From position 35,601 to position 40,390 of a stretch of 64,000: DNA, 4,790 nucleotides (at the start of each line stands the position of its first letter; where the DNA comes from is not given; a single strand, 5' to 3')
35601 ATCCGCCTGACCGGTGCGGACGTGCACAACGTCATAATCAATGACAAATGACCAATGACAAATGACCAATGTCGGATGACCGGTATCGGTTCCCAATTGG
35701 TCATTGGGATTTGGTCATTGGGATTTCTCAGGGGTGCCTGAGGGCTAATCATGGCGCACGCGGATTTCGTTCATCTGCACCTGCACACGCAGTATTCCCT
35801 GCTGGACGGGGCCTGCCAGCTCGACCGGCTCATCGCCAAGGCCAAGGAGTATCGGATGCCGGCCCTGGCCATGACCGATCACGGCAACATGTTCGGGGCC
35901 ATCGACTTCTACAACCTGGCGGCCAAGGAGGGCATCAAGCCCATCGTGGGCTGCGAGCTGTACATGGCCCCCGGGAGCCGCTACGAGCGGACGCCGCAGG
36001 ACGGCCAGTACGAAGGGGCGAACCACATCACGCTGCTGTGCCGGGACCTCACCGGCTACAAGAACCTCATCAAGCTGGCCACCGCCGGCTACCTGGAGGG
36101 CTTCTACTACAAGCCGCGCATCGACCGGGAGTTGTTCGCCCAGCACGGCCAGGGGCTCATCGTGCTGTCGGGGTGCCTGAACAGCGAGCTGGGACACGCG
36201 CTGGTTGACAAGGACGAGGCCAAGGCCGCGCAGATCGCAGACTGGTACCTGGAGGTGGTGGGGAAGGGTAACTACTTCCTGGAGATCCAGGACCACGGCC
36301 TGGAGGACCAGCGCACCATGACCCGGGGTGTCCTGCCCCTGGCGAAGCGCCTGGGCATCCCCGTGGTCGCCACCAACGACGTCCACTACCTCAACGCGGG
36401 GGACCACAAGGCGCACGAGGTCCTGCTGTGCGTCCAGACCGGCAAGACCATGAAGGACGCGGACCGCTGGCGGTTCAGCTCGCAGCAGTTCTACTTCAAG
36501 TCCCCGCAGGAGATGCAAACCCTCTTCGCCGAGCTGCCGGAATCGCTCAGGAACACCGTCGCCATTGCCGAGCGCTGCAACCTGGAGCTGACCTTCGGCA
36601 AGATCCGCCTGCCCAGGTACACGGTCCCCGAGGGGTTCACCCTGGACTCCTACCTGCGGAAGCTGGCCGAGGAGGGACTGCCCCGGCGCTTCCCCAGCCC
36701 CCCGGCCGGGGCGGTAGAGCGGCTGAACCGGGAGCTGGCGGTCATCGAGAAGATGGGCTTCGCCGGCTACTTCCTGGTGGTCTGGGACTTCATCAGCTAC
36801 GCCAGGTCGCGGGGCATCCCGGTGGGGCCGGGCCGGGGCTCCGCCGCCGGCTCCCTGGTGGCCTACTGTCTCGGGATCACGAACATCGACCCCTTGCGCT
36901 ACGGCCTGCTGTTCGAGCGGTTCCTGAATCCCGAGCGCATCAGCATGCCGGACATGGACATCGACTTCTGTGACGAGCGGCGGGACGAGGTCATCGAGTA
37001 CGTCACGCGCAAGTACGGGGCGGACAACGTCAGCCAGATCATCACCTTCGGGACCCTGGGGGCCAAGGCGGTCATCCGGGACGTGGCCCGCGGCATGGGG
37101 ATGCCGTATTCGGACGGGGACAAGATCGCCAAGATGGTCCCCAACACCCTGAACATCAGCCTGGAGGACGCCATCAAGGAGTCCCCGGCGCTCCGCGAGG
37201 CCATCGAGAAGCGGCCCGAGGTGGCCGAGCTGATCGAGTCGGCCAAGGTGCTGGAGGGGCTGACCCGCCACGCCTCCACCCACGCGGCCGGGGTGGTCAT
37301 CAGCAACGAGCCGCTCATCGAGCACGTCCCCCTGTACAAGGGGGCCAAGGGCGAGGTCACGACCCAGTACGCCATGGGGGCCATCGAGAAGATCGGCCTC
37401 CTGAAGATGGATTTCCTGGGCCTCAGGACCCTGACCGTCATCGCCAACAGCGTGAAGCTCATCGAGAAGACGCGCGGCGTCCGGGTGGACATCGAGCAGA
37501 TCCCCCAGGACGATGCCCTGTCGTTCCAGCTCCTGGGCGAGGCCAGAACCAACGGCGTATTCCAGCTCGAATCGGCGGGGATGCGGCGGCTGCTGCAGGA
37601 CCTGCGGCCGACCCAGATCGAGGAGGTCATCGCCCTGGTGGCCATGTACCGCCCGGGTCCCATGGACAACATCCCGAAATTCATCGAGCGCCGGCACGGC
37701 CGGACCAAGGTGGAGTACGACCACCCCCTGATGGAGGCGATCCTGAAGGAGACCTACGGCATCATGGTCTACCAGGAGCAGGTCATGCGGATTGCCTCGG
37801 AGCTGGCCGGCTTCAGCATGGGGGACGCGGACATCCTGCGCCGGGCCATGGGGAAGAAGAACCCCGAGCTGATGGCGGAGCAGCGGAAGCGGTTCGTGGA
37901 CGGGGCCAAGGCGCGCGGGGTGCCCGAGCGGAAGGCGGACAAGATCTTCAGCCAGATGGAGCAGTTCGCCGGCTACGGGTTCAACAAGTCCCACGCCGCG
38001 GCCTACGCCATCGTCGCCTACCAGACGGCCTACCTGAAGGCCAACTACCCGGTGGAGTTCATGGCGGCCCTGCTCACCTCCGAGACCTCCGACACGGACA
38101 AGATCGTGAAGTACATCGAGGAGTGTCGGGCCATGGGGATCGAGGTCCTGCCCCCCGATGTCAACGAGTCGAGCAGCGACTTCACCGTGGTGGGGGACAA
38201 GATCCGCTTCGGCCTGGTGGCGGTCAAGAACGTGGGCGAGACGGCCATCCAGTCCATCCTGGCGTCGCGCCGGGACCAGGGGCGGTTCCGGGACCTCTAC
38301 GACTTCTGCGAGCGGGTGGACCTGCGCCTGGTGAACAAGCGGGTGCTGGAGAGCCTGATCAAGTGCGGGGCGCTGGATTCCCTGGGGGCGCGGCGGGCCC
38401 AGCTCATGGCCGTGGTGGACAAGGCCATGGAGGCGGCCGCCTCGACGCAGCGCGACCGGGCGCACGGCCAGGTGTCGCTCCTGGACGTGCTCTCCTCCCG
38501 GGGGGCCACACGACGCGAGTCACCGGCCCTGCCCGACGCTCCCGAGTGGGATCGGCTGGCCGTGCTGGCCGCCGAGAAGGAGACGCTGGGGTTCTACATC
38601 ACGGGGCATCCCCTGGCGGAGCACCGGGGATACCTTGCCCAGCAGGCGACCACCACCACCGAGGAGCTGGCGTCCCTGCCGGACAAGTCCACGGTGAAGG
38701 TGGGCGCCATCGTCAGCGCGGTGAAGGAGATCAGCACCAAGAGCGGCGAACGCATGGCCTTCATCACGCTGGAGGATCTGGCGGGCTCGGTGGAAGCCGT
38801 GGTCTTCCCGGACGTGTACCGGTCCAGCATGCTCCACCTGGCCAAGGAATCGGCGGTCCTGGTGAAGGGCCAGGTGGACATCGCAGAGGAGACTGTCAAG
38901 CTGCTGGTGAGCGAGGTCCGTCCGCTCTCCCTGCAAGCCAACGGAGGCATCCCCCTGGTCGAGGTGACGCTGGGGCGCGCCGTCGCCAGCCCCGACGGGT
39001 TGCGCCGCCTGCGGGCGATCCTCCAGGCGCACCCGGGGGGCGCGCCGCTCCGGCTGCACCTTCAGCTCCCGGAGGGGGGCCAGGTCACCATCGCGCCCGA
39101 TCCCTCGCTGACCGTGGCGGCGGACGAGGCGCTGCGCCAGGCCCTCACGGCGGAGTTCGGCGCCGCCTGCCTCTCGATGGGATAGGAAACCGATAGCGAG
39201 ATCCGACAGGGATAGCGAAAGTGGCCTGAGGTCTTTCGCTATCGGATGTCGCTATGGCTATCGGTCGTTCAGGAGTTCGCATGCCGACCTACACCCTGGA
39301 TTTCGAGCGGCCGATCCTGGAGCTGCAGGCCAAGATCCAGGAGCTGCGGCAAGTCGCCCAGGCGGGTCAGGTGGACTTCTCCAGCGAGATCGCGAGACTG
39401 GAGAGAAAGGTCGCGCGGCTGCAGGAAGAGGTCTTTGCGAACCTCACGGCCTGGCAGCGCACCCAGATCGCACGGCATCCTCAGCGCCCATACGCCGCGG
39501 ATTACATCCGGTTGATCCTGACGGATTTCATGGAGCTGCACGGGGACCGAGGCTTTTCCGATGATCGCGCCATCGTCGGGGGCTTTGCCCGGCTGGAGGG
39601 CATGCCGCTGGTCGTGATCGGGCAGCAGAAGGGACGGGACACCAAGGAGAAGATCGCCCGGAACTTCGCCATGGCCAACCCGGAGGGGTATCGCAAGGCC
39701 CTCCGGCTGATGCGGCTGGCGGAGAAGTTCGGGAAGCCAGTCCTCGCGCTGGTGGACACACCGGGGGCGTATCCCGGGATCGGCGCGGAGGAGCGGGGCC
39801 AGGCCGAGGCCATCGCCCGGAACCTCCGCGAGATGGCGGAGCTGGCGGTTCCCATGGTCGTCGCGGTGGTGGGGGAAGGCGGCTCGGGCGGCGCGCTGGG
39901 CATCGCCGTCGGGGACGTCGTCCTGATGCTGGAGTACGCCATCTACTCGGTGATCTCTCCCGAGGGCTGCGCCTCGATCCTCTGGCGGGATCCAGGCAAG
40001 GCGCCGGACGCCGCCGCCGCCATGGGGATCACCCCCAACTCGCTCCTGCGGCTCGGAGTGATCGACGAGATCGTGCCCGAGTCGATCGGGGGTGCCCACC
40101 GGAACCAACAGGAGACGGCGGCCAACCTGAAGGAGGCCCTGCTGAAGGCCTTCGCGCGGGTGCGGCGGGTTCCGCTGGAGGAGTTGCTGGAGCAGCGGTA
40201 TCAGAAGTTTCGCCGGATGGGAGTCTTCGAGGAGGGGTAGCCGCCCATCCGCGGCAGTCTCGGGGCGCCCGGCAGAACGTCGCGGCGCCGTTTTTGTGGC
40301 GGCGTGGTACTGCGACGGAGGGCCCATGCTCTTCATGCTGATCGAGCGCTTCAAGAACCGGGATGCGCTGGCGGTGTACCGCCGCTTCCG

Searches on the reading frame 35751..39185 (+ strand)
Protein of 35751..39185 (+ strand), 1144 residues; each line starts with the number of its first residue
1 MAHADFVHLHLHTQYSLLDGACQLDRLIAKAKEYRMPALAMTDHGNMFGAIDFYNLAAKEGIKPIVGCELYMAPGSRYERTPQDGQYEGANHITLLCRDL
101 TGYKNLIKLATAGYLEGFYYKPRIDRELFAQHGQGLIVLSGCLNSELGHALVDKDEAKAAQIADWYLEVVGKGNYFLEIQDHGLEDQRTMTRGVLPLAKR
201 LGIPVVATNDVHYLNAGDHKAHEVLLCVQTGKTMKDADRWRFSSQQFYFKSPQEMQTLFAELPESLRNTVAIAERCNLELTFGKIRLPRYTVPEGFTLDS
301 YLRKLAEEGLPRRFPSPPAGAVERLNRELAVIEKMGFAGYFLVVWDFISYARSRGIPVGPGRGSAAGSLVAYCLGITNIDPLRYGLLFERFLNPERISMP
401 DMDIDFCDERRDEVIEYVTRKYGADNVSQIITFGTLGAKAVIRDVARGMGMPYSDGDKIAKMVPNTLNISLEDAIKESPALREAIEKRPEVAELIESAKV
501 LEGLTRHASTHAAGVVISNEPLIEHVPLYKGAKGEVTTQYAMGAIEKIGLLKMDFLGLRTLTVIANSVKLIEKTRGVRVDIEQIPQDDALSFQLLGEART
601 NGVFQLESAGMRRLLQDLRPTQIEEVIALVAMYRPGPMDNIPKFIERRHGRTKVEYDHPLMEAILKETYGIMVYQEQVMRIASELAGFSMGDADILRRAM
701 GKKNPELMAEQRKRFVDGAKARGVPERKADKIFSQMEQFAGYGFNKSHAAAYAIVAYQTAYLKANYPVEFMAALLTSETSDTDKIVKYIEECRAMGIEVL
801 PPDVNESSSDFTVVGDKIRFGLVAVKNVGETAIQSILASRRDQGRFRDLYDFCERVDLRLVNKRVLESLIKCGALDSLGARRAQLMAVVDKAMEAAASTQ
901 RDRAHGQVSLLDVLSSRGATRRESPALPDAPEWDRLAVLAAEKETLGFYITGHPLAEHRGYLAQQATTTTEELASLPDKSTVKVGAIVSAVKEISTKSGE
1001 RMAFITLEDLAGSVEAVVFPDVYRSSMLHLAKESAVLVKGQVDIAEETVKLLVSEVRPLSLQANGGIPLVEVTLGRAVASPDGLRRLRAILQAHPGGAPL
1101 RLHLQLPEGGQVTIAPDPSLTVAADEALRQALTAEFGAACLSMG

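Call 32: search_protein_families(library=pfam, proteins=[window:35751-39185:+], max_evalue=0.001)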
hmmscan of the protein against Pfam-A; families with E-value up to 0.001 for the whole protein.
window:35751-39185:+ (1144 aa): 5 families
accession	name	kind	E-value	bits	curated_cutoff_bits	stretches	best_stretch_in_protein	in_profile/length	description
PF07733.18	DNA_pol3_alpha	-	5.9e-106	354.3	23.9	1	300-557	1-260/260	Bacterial DNA polymerase III alpha NTPase domain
PF17657.6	DNA_pol3_finger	-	5.2e-64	215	22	1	560-723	1-166/166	Bacterial DNA polymerase III alpha subunit finger domain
PF02811.25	PHP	-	7.4e-58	195.9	26.4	1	8-182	1-164/164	PHP domain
PF14579.12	HHH_6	-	1.5e-33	115.3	25.6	1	796-885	1-90/90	Helix-hairpin-helix motif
PF01336.31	tRNA_anti-codon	-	9.4e-11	41.9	27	1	982-1059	1-75/75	OB-fold nucleic acid binding domain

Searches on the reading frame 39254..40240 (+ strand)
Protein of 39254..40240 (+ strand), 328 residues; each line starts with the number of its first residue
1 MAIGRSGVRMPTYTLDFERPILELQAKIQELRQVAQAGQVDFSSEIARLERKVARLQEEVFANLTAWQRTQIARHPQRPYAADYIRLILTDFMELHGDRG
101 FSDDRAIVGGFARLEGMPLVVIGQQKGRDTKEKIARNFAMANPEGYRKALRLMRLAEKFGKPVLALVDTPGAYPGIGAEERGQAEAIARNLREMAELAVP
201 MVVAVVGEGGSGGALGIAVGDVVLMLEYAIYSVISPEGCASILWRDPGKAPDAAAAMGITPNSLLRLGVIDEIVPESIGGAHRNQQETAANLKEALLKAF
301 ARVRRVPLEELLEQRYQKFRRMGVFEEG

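Call 15: search_protein_families(library=ncbifam, proteins=[window:39254-40240:+], max_evalue=0.01)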
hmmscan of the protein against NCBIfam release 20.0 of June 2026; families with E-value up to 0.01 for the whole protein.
window:39254-40240:+ (328 aa): 6 families
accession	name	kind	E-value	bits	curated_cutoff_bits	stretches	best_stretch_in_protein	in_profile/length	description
NF004344.0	PRK05724.1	equivalog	1.5e-151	504.1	357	1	13-327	4-318/319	acetyl-CoA carboxylase carboxyltransferase subunit alpha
TIGR00513.1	accA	equivalog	1.5e-146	487.9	319.3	1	13-326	4-317/321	acetyl-CoA carboxylase carboxyl transferase subunit alpha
NF041504.1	AccA_sub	subfamily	1.8e-110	368.4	300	1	67-323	1-257/257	carboxyltransferase subunit alpha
NF008971.0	PRK12319.1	equivalog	2e-93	312.7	406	1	72-321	10-255/256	acetyl-CoA carboxylase carboxyl transferase subunit alpha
TIGR01117.1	mmdA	subfamily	6e-11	41.8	998.8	1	76-250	275-444/512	methylmalonyl-CoA decarboxylase subunit alpha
TIGR03134.1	malonate_gamma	equivalog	6.3e-05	22.6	237.15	1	104-299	20-226/258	biotin-independent malonate decarboxylase subunit gamma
